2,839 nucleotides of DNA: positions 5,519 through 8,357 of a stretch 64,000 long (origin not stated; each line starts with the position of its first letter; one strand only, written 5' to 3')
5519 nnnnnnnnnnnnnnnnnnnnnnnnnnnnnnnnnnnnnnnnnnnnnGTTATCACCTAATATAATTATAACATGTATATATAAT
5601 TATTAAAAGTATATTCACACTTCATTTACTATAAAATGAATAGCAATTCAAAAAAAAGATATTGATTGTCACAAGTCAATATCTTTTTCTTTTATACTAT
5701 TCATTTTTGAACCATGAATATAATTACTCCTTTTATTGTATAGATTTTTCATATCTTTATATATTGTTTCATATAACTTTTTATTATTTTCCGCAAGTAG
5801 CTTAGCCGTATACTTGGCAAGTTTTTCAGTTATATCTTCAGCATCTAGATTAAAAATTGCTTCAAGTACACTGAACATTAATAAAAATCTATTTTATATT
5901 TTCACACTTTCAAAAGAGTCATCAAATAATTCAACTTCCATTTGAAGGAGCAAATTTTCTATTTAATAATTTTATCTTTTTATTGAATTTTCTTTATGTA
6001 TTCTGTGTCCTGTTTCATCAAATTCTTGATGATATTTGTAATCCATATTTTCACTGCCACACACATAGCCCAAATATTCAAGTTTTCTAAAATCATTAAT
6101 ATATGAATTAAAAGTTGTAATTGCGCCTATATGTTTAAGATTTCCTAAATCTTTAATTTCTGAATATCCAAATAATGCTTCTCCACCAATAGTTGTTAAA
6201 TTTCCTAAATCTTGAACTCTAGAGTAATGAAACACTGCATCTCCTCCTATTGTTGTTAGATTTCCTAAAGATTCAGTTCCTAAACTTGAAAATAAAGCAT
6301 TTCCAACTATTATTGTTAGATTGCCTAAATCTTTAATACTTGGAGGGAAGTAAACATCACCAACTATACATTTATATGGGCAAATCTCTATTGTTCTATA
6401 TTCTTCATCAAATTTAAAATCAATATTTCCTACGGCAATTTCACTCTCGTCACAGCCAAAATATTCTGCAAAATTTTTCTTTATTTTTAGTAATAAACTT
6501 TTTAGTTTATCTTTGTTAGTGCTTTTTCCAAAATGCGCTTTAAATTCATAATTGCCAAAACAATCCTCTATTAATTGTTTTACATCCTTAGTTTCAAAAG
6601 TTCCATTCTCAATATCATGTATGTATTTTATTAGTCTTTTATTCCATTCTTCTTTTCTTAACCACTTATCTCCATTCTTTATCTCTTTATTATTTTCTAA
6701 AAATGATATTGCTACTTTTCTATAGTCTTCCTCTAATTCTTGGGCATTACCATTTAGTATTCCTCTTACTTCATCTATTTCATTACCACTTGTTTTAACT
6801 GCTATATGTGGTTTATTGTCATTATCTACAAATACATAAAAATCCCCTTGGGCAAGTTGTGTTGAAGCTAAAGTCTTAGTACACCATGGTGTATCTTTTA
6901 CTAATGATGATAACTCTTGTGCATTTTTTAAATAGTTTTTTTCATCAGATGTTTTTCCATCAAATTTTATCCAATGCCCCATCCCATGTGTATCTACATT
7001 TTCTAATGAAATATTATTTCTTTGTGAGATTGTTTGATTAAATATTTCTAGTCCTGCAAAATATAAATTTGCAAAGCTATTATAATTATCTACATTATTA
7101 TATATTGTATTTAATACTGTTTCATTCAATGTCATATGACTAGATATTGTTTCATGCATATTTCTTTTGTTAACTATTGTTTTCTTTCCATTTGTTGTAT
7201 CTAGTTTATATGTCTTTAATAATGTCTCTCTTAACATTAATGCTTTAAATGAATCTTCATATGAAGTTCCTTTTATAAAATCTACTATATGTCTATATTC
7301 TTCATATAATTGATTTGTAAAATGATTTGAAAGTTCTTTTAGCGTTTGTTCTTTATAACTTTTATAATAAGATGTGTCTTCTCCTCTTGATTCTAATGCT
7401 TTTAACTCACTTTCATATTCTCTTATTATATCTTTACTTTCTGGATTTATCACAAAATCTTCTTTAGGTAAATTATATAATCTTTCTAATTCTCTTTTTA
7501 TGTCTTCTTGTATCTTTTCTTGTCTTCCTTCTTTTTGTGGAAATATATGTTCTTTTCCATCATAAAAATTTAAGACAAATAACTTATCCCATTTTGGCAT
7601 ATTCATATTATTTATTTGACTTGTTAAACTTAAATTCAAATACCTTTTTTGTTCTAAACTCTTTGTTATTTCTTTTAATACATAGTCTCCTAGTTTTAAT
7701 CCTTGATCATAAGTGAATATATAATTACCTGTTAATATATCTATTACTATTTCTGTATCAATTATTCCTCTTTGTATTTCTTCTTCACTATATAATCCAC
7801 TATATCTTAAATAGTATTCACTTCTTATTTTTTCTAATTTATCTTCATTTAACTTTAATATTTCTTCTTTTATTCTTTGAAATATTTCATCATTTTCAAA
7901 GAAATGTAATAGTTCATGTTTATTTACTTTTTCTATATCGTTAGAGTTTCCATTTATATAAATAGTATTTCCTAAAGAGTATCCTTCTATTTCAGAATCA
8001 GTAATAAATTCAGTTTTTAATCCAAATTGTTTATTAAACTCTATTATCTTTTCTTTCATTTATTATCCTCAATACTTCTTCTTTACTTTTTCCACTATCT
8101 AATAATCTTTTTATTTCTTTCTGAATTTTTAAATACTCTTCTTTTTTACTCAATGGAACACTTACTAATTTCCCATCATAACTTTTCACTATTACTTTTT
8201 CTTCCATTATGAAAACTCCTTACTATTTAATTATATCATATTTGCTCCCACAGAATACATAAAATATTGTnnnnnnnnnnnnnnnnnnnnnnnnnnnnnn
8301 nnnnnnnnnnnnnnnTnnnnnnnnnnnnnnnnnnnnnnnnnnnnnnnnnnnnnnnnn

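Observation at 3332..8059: Paralogous pair of large proteins sharing an unknown W-C-T / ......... / EI-E-RGI domain, each tailed with BspA-type leucine-rich repeats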

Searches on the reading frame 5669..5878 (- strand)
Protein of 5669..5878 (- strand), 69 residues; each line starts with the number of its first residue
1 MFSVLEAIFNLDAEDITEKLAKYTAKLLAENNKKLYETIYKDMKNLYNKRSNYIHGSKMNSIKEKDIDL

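Call 82: search_protein_families(library=pfam, proteins=[window:5669-5878:-], max_evalue=10)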
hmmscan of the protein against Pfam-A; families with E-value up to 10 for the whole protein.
window:5669-5878:- (69 aa): 3 families
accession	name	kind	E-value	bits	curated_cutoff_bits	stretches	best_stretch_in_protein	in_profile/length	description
PF12729.13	4HB_MCP_1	-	0.016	15.2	27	1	10-61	85-136/181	Four helix bundle sensory module for signal transduction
PF17975.6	RNR_Alpha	-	0.027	15.4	26.4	1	4-57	49-101/101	Ribonucleotide reductase alpha domain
PF25137.1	ADH_Fe_C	-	0.036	14.2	27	1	4-38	12-46/194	Fe-containing alcohol dehydrogenase family, C-terminal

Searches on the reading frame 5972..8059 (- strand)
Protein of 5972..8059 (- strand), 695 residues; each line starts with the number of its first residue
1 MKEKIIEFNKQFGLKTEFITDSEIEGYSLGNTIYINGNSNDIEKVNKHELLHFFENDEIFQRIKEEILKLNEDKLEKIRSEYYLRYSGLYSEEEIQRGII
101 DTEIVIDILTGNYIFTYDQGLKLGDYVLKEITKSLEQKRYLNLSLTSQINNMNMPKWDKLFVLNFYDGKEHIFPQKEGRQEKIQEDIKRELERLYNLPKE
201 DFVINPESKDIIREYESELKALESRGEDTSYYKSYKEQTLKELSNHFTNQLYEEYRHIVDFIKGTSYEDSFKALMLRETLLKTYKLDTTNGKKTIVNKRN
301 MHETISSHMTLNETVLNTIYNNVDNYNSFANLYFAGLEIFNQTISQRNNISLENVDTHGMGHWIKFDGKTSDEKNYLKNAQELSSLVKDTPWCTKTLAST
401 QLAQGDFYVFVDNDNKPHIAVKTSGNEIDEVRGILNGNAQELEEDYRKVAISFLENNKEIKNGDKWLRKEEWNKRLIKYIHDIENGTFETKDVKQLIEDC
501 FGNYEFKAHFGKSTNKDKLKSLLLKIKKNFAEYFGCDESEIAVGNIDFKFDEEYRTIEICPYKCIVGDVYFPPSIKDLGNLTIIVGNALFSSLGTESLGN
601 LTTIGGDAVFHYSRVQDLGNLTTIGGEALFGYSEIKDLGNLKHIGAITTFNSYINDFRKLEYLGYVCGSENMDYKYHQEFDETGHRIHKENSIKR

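Call 3: search_protein_families(library=pfam, proteins=[window:5972-8059:-], max_evalue=1)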
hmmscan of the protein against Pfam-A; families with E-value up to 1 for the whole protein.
window:5972-8059:- (695 aa): 0 families

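Call 5: search_protein_families(library=ncbifam, proteins=[window:5972-8059:-], max_evalue=1)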
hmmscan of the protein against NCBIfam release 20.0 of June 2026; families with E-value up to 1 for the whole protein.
window:5972-8059:- (695 aa): 0 families

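Call 6: search_protein_families(library=phrogs, proteins=[window:5972-8059:-], max_evalue=1)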
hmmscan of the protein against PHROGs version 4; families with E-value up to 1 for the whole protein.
window:5972-8059:- (695 aa): 2 families
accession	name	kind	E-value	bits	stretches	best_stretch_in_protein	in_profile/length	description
phrog_25406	-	unknown function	0.1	13.8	1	226-250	48-72/77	-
phrog_33691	-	unknown function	0.14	13.5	0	472-527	14-67/86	-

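Call 8: search_solved_structures(query=window:5972-8059:-, max_evalue=1)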
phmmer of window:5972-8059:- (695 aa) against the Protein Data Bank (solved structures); distinct sequences matched with E-value up to 1: 2.
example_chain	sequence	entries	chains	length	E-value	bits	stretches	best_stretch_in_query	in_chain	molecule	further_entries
8fwy_A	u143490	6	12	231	0.14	13.9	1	104-149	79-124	Hypoxanthine-guanine phosphoribosyltransferase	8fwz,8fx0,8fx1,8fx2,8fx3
8tse_A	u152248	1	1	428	0.56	11.9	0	603-662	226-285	Multidomain esterase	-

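Call 11: find_homologous_proteins(query=window:6380-8059:-)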
Query window:6380-8059:- (560 aa): 331 proteins with E <= 0.001 among 8000 candidates; the best 120 are listed.
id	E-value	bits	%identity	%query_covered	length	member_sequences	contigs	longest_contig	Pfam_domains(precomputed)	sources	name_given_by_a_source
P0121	0.0e+0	1241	100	100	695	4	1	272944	-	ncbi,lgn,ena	-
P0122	0.0e+0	1130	91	100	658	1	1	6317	-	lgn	-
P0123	0.0e+0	1126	91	100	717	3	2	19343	-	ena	-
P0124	0.0e+0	1100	89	100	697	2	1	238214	-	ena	-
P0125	0.0e+0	1083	87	100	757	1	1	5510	-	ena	-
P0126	3.9e-285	965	77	100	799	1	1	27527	-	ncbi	-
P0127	8.5e-283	957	77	100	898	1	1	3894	PF01030.32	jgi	jgi:mannose/fructose/N-acetylgalactosamine-specific phosphotransferase system component IIB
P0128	1.3e-281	953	77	100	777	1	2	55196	-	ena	-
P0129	3.6e-278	942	76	100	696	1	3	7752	-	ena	-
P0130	1.2e-275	933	76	99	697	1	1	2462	-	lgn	-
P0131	7.9e-275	931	76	99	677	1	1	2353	-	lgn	-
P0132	2.1e-271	920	76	99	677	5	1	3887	-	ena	-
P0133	6.0e-269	911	74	100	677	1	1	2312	-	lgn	-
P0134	1.9e-262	890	72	100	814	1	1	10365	-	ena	-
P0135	2.2e-238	811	79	83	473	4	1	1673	-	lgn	-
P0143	2.8e-211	721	61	98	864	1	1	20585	PF01030.32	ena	-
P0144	1.1e-210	719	61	98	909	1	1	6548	PF13306.13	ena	-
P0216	5.4e-177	608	55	99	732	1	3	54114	PF13306.13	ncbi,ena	-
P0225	1.3e-176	607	55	97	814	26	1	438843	-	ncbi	-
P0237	3.9e-176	605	55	99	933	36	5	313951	-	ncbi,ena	-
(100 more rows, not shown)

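Call 28: predict_structure(alignment_id=A2)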
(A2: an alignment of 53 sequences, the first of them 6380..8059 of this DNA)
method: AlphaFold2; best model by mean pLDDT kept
length: 560 residues; sequences in the alignment: 53
mean_pLDDT: 82.4   pTM: 0.49
mean pLDDT of the five models: 82.4, 81.3, 80.5, 78.0, 77.6
residues with pLDDT >= 90: 136; 70-90: 354; 50-70: 65; < 50: 5
segments of 3 or more residues with pLDDT < 50: 344-346
pLDDT, mean of each block of 10 residues (from residue 1): 88 87 82 88 90 84 86 85 81 79 88 70 78 73 77 88 85 85 95 95 91 82 73 87 88 83 90 95 71 70 86 86 85 79 58 86 83 76 71 62 82 85 82 64 85 93 89 91 94 91 66 78 92 91 75 70
secondary structure, 60 per line:
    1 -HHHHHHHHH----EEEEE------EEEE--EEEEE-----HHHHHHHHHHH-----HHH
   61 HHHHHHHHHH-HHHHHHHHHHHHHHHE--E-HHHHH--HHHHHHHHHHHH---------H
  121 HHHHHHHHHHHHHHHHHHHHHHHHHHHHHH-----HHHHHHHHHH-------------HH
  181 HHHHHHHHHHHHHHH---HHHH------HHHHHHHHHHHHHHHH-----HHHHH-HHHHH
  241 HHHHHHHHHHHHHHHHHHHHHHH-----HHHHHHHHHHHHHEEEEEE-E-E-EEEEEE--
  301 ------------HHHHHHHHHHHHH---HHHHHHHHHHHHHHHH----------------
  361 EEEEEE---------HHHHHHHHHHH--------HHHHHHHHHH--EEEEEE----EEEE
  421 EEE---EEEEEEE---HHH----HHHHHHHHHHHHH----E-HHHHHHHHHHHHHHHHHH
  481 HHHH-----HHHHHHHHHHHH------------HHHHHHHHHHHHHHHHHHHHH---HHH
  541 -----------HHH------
elements in order: H2-10 E15-19 E26-29 E32-36 H42-52 H58-70 H72-86 H92-96 H99-110 H120-150 H156-165 H179-195 H199-202 H209-224 H230-234 H236-263 H269-281 E282-287 E293-298 H313-325 H329-344 E361-366 H376-386 H395-404 E407-412 E417-423 E427-433 H444-456 H463-484 H490-501 H514-534

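Call 29: find_encoding_contigs(protein=P0121, flank=10000, max_places=4)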
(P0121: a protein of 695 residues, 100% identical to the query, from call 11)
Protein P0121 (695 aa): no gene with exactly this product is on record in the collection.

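Call 31: list_cluster_members(proteins=[P0121, P0103, P0077, P0225, P0237, P0046])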
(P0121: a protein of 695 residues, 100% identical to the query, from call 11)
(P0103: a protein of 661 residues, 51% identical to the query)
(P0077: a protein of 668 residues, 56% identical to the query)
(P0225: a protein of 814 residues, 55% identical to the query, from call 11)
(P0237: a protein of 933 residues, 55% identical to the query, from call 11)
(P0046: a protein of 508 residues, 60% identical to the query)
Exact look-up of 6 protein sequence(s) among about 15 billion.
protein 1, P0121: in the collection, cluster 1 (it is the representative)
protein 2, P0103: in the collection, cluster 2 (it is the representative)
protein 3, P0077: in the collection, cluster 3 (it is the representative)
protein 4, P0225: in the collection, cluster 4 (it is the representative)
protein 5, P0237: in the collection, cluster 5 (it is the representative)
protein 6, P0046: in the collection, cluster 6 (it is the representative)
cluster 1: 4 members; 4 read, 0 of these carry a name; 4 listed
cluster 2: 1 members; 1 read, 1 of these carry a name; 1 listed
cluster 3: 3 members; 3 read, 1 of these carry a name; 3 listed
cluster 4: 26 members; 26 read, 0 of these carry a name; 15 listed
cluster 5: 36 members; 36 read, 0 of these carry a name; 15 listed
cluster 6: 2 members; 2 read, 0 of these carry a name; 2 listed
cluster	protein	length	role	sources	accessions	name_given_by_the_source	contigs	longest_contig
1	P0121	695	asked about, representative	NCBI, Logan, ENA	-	-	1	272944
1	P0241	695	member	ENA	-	-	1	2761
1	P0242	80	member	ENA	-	-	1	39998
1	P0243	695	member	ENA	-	-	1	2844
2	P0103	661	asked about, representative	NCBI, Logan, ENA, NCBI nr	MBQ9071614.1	MAG: hypothetical protein IJY25_00445 [Bacilli bacterium] | hypothetical protein [Bacilli bacterium]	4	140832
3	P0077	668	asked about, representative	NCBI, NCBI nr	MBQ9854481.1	MAG: hypothetical protein IJO57_05570 [Bacilli bacterium] | hypothetical protein [Bacilli bacterium]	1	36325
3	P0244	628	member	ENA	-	-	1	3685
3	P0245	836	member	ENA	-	-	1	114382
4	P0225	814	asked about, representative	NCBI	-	-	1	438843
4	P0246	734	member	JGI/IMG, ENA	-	-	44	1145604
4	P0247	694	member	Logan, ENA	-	-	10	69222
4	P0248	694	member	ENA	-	-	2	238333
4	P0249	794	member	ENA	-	-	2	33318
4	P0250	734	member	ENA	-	-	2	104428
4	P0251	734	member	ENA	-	-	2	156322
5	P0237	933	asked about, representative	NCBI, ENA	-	-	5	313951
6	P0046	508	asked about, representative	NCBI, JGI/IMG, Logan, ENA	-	-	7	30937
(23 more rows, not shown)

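Call 54: search_protein_families(library=padloc, proteins=[window:5972-8059:-], max_evalue=0.1)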
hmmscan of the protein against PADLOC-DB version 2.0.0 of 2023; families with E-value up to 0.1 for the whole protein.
window:5972-8059:- (695 aa): 0 families

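Call 74: find_encoding_contigs(protein=P0124, flank=10000, max_places=2)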
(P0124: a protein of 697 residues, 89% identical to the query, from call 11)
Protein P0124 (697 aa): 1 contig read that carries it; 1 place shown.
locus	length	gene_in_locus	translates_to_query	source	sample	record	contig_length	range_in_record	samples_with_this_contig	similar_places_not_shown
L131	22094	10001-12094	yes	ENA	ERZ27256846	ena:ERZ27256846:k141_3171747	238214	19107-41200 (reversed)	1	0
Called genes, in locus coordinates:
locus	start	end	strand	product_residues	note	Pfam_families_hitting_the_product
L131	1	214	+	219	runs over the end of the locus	-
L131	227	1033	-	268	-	-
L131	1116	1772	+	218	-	-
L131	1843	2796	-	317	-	PF01699:Na_Ca_ex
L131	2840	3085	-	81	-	PF12844:HTH_19, PF01381:HTH_3, PF13443:HTH_26, PF13560:HTH_31 (weak)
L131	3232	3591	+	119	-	PF05154:TM2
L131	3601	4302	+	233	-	PF13240:Zn_Ribbon_1 (weak), PF12869:tRNA_anti-like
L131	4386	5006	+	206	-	PF04892:VanZ-LLP1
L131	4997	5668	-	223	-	-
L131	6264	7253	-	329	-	PF04055:Radical_SAM (faint)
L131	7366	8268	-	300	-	PF00126:HTH_1, PF03466:LysR_substrate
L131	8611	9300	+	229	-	-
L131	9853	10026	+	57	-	-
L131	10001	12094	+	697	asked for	-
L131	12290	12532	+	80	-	-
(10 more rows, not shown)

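Call 75: find_encoding_contigs(protein=P0128, flank=10000, max_places=2)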
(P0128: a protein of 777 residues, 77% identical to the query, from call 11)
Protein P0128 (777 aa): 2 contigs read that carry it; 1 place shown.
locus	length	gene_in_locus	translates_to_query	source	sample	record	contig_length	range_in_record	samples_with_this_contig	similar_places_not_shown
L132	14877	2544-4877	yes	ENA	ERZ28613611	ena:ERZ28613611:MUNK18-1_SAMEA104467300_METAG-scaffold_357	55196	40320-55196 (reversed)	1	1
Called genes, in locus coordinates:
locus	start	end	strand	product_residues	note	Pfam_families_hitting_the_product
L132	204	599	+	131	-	PF01467:CTP_transf_like (weak)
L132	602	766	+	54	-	-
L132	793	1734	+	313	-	PF04055:Radical_SAM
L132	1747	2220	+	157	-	PF02464:CinA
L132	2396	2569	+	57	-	-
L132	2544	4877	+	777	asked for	-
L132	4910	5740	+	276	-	PF00293:NUDIX, PF21906:WHD_NrtR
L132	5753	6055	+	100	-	PF14131:DUF4298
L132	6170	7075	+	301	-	PF00890:FAD_binding_2 (faint), PF01266:DAO (faint), PF03486:HI0933_like (faint), PF07992:Pyr_redox_2, PF13450:NAD_binding_8 (weak), PF13738:Pyr_redox_3, PF00070:Pyr_redox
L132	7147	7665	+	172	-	-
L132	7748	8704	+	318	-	PF02737:3HCDH_N, PF00725:3HCDH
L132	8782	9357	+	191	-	PF13240:Zn_Ribbon_1 (weak)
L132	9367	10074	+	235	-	-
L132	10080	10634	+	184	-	PF01613:Flavin_Reduct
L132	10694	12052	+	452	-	PF01520:Amidase_3, PF23473:LysM3_LYK4_5 (faint), PF23462:LysM3_NFP (faint), PF00570:HRDC (faint), PF01476:LysM, PF22310:NMB0315_dom_I (faint), PF23446:LysM1_NFP_LYK (faint), PF01476:LysM, +2 more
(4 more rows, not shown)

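Call 80: find_related_loci(query=A2, collection=metagenome_contigs, flank=4000)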
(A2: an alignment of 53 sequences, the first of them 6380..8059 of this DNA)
Query A2 (560 aa) in metagenome_contigs; peptide patterns used: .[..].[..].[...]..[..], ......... (x = any residue, [..] = any of these).
407 stretches matched a pattern; 56 encode a relative of the query (tblastn E <= 1e-3); 56 distinct loci.
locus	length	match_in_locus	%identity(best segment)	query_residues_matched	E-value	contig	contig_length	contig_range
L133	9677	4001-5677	89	1-560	0e+0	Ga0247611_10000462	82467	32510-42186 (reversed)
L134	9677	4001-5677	77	1-560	0e+0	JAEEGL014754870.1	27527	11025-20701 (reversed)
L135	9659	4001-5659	56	2-548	0e+0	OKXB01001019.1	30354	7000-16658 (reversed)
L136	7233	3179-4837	56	2-548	0e+0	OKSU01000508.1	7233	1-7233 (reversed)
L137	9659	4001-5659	56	2-548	0e+0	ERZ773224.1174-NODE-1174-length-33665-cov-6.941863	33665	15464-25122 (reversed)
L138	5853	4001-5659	56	2-548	0e+0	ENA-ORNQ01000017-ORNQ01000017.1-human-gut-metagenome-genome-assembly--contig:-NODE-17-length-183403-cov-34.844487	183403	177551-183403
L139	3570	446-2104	56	2-548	0e+0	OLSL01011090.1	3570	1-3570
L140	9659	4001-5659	56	2-548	0e+0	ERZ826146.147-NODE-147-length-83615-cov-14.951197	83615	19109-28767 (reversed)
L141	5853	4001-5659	56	2-548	0e+0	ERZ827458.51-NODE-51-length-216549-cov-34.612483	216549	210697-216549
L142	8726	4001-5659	56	2-548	0e+0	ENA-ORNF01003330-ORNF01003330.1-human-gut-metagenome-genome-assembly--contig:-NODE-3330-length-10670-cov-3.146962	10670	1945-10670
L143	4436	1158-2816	56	2-548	0e+0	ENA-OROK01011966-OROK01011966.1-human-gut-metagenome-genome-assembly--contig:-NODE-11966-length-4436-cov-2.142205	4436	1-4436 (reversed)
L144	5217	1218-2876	56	2-548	0e+0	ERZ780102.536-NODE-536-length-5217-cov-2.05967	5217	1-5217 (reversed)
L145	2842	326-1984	56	2-548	0e+0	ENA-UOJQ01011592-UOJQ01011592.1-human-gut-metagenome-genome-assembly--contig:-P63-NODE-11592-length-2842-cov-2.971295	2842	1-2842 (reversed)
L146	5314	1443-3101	56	2-548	0e+0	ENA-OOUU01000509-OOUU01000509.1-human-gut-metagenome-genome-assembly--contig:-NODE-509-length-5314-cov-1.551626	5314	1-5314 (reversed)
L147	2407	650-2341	54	2-551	0e+0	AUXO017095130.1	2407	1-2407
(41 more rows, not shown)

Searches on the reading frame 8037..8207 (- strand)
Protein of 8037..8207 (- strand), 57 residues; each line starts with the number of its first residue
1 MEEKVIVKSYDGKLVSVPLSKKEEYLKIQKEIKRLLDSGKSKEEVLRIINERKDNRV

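Call 82: search_protein_families(library=pfam, proteins=[window:8037-8207:-], max_evalue=10)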
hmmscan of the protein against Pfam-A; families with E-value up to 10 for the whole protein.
seq(57 aa): 1 family
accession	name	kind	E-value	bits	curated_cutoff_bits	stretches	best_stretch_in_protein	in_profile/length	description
PF17273.7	DUF5338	-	0.04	14.5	25.9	1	23-53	23-53/69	Family of unknown function (DUF5338)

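Call 83: search_solved_structures(query=window:8037-8207:-, max_evalue=10)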
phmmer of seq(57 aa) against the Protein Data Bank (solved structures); distinct sequences matched with E-value up to 10: 11.
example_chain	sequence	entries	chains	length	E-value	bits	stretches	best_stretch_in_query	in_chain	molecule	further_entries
8vd6_A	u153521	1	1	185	1.6e-05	28.1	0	23-50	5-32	CAP REPEAT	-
7nmi_B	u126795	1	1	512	0.022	18.4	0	18-51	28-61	S100P-ANXA2 chimera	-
7ux9_P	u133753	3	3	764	0.13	16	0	9-46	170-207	ATP-dependent DNA helicase DDM1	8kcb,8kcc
8wh5_K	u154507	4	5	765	0.13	16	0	9-46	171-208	ATP-dependent DNA helicase DDM1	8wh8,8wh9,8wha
8j90_K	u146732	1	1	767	0.13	16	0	9-46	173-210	ATP-dependent DNA helicase DDM1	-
8skz_A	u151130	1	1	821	0.15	15.8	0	9-46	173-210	ATP-dependent DNA helicase DDM1,Lymphoid-specific helicase chimera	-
5n1u_A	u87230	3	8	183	0.54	14.1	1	2-44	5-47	XEco2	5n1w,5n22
1y0u_A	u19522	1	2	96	0.73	13.7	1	28-51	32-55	arsenical resistance operon repressor, putative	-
9s0w_B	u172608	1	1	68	0.75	13.6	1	21-52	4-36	DBL3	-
3dli_A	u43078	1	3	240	1.3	12.9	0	30-53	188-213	methyltransferase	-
6wa9_L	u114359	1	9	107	2.8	11.9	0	7-33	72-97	CdsO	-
